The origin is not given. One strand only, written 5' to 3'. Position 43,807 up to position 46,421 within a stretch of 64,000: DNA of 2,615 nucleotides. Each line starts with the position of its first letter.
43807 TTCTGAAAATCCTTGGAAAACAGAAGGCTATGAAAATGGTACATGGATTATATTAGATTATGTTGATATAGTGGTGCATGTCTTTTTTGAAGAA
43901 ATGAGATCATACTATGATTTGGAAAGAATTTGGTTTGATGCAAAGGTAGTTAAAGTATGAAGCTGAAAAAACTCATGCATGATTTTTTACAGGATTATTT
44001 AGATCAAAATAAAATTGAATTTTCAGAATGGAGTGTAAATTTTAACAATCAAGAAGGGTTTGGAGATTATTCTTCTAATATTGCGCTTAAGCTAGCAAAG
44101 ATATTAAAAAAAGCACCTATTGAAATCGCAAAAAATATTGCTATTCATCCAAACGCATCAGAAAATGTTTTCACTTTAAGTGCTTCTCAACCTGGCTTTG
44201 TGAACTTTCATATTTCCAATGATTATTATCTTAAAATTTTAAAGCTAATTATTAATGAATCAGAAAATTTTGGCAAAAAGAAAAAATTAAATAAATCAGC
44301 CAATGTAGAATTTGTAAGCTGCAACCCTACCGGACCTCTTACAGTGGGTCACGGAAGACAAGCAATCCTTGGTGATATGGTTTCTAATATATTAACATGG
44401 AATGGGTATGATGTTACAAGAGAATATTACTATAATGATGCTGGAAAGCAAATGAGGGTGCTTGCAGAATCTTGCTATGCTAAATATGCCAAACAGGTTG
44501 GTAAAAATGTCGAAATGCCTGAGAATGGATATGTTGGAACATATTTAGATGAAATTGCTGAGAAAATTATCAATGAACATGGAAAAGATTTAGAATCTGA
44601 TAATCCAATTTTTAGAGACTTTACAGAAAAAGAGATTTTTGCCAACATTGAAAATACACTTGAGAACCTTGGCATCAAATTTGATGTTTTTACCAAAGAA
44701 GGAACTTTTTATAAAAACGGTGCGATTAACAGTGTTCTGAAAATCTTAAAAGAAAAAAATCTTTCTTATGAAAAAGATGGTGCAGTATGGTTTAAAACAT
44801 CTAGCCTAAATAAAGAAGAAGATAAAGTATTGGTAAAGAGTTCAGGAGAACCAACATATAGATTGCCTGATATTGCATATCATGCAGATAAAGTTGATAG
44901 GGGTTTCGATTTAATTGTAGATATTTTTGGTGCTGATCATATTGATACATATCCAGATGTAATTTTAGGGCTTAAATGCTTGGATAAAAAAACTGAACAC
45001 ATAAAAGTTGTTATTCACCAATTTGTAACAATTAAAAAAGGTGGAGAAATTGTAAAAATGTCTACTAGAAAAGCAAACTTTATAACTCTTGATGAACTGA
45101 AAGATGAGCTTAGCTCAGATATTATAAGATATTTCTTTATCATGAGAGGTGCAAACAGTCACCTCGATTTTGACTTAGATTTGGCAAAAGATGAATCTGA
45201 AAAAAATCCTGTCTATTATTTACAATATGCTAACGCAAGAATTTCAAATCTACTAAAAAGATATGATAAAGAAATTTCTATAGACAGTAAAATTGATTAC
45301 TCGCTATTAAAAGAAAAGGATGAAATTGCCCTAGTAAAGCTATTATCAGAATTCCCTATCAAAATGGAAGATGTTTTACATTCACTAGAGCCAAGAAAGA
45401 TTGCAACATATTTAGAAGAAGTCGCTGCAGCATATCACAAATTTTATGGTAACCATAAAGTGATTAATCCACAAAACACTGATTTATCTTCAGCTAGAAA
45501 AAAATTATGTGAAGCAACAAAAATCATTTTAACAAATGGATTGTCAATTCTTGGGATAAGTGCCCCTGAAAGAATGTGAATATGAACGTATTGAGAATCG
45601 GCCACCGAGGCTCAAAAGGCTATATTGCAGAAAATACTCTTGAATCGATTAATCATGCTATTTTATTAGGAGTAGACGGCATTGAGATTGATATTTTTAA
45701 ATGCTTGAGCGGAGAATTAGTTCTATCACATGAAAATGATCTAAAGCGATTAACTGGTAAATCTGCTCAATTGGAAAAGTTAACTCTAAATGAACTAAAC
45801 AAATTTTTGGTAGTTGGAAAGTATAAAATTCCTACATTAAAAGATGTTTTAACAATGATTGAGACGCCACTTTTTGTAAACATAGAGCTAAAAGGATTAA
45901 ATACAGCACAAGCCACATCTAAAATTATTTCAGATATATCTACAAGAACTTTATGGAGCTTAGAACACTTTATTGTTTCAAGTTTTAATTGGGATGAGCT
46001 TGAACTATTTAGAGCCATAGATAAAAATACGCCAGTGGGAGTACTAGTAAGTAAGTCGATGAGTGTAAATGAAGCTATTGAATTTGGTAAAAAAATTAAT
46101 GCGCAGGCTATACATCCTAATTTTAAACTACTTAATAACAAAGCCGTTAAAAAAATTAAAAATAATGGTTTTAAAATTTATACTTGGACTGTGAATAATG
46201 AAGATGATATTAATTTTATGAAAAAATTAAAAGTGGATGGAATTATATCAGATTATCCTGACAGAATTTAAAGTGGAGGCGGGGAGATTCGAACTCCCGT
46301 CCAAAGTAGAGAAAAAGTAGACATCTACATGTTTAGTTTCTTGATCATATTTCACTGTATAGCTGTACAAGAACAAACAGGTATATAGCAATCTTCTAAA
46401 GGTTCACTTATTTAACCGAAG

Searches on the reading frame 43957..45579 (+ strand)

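Call 32: search_protein_families(library=pfam, proteins=[window:43957-45579:+], max_evalue=0.0001)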
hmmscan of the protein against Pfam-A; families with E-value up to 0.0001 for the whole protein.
window:43957-45579:+ (540 aa): 6 families
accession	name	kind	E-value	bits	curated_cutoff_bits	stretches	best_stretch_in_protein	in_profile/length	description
PF05746.21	DALR_1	-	4.7e-30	104.5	22.3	1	422-540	1-117/117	DALR anticodon binding domain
PF00750.26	tRNA-synt_1d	-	8.2e-24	84.6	23.3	1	99-384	6-297/349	tRNA synthetases class I (R), catalytic domain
PF03485.21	Arg_tRNA_synt_N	-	8.8e-16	58.7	21.5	1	4-86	4-85/85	Arginyl tRNA synthetase N terminal domain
PF01406.26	tRNA-synt_1e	-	2e-07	31.2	27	0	115-285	8-137/301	tRNA synthetases class I (C) catalytic domain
PF09334.17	tRNA-synt_1g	-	4.6e-07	29.4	20.1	0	346-409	310-368/391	tRNA synthetases class I (M)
PF01921.24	tRNA-synt_1f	-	1.6e-05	24.5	27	0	347-408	265-323/360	tRNA synthetases class I (K)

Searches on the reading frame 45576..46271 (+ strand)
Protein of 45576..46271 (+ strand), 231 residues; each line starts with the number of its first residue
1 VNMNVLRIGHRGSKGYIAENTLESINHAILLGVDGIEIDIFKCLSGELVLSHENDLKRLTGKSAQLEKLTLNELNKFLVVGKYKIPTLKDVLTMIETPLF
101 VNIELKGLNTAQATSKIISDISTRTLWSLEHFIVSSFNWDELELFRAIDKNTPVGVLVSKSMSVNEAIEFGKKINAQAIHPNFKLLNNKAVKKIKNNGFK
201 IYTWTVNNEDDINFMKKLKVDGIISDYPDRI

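Call 32: search_protein_families(library=pfam, proteins=[window:45576-46271:+], max_evalue=0.0001)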
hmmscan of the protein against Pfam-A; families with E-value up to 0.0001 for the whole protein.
window:45576-46271:+ (231 aa): 2 families
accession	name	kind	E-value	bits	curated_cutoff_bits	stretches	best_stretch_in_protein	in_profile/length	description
PF03009.23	GDPD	-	1.7e-41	143.4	23.6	1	10-229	1-243/244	Glycerophosphoryl diester phosphodiesterase family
PF13653.12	GDPD_2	-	3.6e-07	30.9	27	1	200-229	1-30/30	Glycerophosphoryl diester phosphodiesterase family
